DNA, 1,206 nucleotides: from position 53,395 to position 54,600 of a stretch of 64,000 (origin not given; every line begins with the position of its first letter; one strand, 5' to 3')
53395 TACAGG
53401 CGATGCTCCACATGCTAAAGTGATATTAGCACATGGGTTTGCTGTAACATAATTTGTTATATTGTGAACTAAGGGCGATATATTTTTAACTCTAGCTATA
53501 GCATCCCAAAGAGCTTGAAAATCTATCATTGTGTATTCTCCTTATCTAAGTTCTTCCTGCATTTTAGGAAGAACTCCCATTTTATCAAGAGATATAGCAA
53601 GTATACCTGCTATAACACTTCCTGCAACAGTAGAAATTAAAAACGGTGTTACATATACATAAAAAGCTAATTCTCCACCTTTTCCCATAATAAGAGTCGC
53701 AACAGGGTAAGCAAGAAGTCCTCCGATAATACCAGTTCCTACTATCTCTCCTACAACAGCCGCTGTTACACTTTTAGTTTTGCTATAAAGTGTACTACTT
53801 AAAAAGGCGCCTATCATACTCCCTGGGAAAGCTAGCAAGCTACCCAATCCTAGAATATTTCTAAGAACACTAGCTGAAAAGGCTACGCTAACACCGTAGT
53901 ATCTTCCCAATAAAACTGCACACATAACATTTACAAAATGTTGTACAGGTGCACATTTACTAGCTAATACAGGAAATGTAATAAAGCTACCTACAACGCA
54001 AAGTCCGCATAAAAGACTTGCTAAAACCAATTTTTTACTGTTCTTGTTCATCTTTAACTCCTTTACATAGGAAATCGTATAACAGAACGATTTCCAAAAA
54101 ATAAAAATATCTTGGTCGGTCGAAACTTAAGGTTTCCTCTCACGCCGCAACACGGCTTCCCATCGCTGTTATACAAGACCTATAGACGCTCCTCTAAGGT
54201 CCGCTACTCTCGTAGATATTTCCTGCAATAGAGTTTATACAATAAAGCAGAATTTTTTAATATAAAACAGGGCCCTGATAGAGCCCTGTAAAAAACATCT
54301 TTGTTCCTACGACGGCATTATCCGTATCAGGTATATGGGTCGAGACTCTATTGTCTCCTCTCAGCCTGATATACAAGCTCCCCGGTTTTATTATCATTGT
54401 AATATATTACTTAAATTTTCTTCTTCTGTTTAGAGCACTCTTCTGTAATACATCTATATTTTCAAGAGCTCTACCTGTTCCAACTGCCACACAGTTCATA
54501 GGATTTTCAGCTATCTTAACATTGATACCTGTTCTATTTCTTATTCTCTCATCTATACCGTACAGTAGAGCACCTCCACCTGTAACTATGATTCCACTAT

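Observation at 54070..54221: Candidate new riboswitch: rearranged TPP half-aptamer in tandem with a canonical TPP riboswitch ahead of thiW-thiM-thiE-thiD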

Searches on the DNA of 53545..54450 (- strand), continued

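Call 66: search_with_rna_model(model_id=R1, sources=[window, L001, L002, L003, L004, L005, L006, L007, L008, L009, L010, L011, L012, L013, L014, L015, L016, L017, L018, L019, L020, L021, L022, L023, L024, L025, L026, L027, L028, L029, L030, L031, L032, L033, L034, L035, L036, L037, L038, L039, L040, L041, L042, L043, L044, L045, L046, L047, L048, L049, L050, L051, L052, L053, L054, L055, L056, L057, L058, L059, L060, L061, L062, L063, L064, L065, L066, L067, L068, L069, L070, L071, L072, L073, L074, L075, L076, L077, L078, L079, L080], max_evalue=10)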
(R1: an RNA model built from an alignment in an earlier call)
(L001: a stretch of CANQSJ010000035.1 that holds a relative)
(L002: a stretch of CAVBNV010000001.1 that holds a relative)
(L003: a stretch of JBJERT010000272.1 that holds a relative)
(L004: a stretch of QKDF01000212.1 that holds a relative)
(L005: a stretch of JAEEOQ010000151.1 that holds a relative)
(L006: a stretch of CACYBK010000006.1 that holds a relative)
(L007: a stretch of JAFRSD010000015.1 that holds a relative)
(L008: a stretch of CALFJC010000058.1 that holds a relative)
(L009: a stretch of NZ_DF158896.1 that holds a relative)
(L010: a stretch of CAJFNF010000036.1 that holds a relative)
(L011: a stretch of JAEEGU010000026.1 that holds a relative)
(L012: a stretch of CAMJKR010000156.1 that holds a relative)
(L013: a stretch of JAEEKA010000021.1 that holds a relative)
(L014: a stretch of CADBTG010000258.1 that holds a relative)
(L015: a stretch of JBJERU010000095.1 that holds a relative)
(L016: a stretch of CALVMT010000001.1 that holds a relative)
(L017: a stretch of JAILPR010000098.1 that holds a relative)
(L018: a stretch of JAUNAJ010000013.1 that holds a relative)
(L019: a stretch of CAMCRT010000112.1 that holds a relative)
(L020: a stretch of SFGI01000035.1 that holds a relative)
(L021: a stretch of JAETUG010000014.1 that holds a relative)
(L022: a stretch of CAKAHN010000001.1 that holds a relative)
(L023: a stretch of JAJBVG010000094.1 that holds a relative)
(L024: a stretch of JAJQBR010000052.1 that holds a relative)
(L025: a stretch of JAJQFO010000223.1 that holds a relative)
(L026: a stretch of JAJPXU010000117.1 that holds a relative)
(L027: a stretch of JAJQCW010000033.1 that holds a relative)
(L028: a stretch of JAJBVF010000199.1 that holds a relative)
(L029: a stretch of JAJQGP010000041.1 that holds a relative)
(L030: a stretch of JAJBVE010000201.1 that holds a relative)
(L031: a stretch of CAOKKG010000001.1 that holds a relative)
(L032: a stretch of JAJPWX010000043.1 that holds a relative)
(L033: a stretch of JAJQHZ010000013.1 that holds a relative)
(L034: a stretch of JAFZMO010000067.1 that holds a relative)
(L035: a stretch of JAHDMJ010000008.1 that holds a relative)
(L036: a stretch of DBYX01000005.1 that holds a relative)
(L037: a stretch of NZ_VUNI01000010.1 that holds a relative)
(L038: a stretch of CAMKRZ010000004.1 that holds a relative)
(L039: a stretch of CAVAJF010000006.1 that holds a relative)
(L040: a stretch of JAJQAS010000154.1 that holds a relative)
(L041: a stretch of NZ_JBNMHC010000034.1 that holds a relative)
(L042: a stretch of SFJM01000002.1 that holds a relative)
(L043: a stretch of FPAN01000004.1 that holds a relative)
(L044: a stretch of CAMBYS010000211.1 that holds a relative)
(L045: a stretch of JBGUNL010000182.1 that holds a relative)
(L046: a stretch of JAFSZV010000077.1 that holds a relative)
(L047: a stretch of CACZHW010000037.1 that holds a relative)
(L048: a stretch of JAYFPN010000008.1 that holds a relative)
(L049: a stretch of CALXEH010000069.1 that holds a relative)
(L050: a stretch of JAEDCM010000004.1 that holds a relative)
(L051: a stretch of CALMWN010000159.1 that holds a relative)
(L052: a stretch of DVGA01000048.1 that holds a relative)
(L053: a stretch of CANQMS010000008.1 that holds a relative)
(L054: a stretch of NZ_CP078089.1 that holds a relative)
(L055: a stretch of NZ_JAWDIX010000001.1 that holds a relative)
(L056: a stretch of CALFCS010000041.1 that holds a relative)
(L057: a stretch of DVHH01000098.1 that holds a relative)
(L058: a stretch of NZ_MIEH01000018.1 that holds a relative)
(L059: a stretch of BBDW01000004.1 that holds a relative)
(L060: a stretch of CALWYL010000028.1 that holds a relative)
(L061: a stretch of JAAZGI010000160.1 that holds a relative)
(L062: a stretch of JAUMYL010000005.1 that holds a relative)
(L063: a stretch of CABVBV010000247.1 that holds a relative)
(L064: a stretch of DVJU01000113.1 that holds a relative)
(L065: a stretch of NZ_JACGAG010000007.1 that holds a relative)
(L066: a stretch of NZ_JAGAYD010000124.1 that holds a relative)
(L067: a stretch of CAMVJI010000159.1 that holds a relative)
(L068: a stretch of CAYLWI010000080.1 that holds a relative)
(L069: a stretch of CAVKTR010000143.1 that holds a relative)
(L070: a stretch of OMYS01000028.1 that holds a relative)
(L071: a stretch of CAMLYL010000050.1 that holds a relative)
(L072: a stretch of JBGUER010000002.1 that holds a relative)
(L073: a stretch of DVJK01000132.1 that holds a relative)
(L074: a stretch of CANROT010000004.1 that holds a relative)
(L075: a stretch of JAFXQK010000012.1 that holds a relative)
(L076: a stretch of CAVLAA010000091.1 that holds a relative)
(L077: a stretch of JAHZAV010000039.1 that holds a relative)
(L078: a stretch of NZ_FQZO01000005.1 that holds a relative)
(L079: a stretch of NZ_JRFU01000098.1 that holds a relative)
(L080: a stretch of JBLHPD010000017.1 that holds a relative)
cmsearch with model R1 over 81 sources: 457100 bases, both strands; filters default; matches with E-value up to 10: 90.
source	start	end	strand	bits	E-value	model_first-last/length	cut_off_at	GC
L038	2317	2405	+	106.1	1.7e-27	1-90/90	no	0.63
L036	2317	2405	+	105.8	2e-27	1-90/90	no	0.62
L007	2319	2406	+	105.5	2.6e-27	1-90/90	no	0.64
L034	2317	2404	+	105.4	2.7e-27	1-90/90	no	0.64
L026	2267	2354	+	105.3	2.9e-27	1-90/90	no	0.64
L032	2261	2348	+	104.4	5.2e-27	1-90/90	no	0.65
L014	2323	2410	+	104.3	5.7e-27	1-90/90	no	0.61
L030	2052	2139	+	104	6.6e-27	1-90/90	no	0.6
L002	2309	2397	+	103.6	8.7e-27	1-90/90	no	0.62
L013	2313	2400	+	101.9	2.6e-26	1-90/90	no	0.6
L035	2296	2383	+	101.5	3.3e-26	1-90/90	no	0.59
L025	2011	2098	+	100.6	6.2e-26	1-90/90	no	0.61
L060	2295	2387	+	100.3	7.3e-26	1-90/90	no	0.7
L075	2332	2421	+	99.5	1.3e-25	1-90/90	no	0.58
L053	2240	2329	+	99.2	1.5e-25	1-90/90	no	0.68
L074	2240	2329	+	99.2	1.5e-25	1-90/90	no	0.68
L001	282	369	+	99.2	1.5e-25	1-90/90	no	0.67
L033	2093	2181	+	99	1.8e-25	1-90/90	no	0.65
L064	903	994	+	98.9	1.9e-25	1-90/90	no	0.67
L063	182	275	+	97.5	4.6e-25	1-90/90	no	0.69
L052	2302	2393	+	97.3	5.1e-25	1-90/90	no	0.72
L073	1714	1805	+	95.7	1.4e-24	1-90/90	no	0.72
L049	2327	2420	+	94.7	2.9e-24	1-90/90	no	0.68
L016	2311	2401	+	93.8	5.2e-24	1-90/90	no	0.59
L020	2302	2395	+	93.3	7e-24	1-90/90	no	0.55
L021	2303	2396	+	93.3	7e-24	1-90/90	no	0.55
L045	2361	2447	+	90.6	4.1e-23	1-90/90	no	0.64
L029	1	81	+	90.1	5.7e-23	8-90/90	5'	0.62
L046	1682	1767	+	89.9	6.6e-23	1-90/90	no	0.64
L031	2319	2409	+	89.9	6.6e-23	1-90/90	no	0.74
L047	2362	2447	+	88.5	1.6e-22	1-90/90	no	0.63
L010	2310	2395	+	87.9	2.3e-22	1-90/90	no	0.63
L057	362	454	+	85.9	8.8e-22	1-90/90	no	0.7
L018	2304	2391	+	85.2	1.4e-21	1-90/90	no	0.53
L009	2291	2393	+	79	7.7e-20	1-90/90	no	0.65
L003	289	400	+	78.5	1.1e-19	1-90/90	no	0.73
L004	2288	2390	+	75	1.1e-18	1-90/90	no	0.71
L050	2326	2412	+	68.2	8.6e-17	1-90/90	no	0.54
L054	2341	2427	+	49.4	1.8e-11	1-90/90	no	0.62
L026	1985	2086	+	35.9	1.2e-07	1-90/90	no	0.48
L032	1894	1982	+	34.5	2.9e-07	1-90/90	no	0.49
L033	1728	1809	+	33.2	6.9e-07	1-90/90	no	0.46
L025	1795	1876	+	31.9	1.6e-06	1-90/90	no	0.5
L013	2104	2187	+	31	3e-06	1-90/90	no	0.48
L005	2290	2377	+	30.9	3.2e-06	1-90/90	no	0.43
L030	1831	1918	+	30.4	4.3e-06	1-90/90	no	0.5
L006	176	251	+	30.3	4.6e-06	1-90/90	no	0.43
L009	1964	2055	-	29.9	5.9e-06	1-90/90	no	0.51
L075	2098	2189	+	29.8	6.4e-06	1-90/90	no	0.46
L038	1895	1986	+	29.1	1e-05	1-90/90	no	0.49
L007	2091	2168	+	28.8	1.2e-05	1-90/90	no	0.51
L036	1923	2014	+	28.2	1.8e-05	1-90/90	no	0.47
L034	1895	1986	+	26.8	4.7e-05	1-90/90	no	0.48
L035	2055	2129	+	25.8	8.9e-05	1-90/90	no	0.37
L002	2111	2159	+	24.8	0.00016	41-88/90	no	0.55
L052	1948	2034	-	23.8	0.00032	1-90/90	no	0.55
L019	2315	2361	+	23.4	0.00042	41-88/90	no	0.64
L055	2241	2321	+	22.6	0.0007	1-90/90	no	0.53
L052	2071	2154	+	21.7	0.0012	1-90/90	no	0.58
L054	2140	2219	+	21.5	0.0014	1-90/90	no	0.49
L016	1383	1470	+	21.2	0.0018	1-90/90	no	0.38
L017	955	1044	+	20.5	0.0027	1-90/90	no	0.48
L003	25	118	+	19.3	0.0061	1-90/90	no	0.52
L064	664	758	+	19.1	0.0067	1-90/90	no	0.63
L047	2165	2240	+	18.7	0.0086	1-90/90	no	0.53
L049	2093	2173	+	18.5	0.01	1-90/90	no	0.51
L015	185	232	+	18.5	0.01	41-88/90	no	0.56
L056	2233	2311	+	18.4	0.011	1-90/90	no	0.43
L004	1948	2039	-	18.4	0.011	1-90/90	no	0.55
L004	2075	2158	+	18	0.014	1-90/90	no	0.55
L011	2319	2390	+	17.2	0.023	1-90/90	no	0.46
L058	2237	2321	+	17.1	0.026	1-90/90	no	0.42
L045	2170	2239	+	16.1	0.047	1-90/90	no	0.56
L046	1491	1560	+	16.1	0.047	1-90/90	no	0.56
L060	2063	2147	+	15.7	0.063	1-90/90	no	0.59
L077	2198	2289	+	15.1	0.095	1-90/90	no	0.43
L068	611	701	+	14.4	0.15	1-90/90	no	0.48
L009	2088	2160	+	13.2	0.31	1-90/90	no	0.58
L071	536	626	+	13.2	0.32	1-90/90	no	0.46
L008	2350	2390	+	13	0.36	44-86/90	no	0.54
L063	1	31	+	12.2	0.62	57-90/90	5'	0.65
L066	458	534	+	12.1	0.66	1-90/90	no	0.49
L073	1501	1567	+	11.7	0.82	41-88/90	no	0.69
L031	1443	1517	+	11.6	0.92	1-90/90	no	0.52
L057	147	219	+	11.5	0.98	1-90/90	no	0.56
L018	2026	2093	+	10.2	2.2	1-90/90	no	0.49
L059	2293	2343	+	9.2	4.4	41-88/90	no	0.61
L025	2555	2611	-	8.9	5.4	1-90/90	no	0.56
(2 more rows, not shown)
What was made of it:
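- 54117..54161 (-): TPP-like pyrimidine-sensor arm: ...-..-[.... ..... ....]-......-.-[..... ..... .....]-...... This arm is the part of model R1 that cross-matches canonical TPP aptamers (call 66).
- On TPP riboswitch (RF00059): The arm cross-matches canonical aptamers (call 66).
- R1 gives the canonical aptamer 33.9 bits (call 66).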

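Call 67: search_with_rna_model(model_id=R1, source=L054, start=2100, end=2560, max_evalue=0.01, show_alignments=2)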
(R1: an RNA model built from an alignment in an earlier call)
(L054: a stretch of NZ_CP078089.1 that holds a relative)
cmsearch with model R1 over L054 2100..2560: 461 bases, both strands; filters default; matches with E-value up to 0.01: 2.
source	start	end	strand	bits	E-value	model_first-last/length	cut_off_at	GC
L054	2341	2427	+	49.4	1.8e-14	1-90/90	no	0.62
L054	2140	2219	+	21.5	1.4e-06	1-90/90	no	0.49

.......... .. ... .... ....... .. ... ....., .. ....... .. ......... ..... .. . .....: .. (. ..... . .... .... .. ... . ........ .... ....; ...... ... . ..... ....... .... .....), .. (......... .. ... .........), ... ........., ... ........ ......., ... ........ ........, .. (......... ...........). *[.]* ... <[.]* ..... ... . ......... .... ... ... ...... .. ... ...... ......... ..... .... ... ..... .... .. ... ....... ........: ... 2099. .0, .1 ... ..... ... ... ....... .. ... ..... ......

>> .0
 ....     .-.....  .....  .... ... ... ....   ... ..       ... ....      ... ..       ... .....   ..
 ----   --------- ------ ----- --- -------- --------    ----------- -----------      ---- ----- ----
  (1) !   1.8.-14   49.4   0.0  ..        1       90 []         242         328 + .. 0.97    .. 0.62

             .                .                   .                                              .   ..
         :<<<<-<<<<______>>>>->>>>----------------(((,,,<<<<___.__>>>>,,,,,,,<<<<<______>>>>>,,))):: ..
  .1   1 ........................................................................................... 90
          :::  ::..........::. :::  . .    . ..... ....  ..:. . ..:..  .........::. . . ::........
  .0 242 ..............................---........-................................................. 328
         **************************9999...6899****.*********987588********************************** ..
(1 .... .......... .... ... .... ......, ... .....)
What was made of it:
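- Tried and rejected: The pairing is not kept in the divergent Allobaculum copy (call 67).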
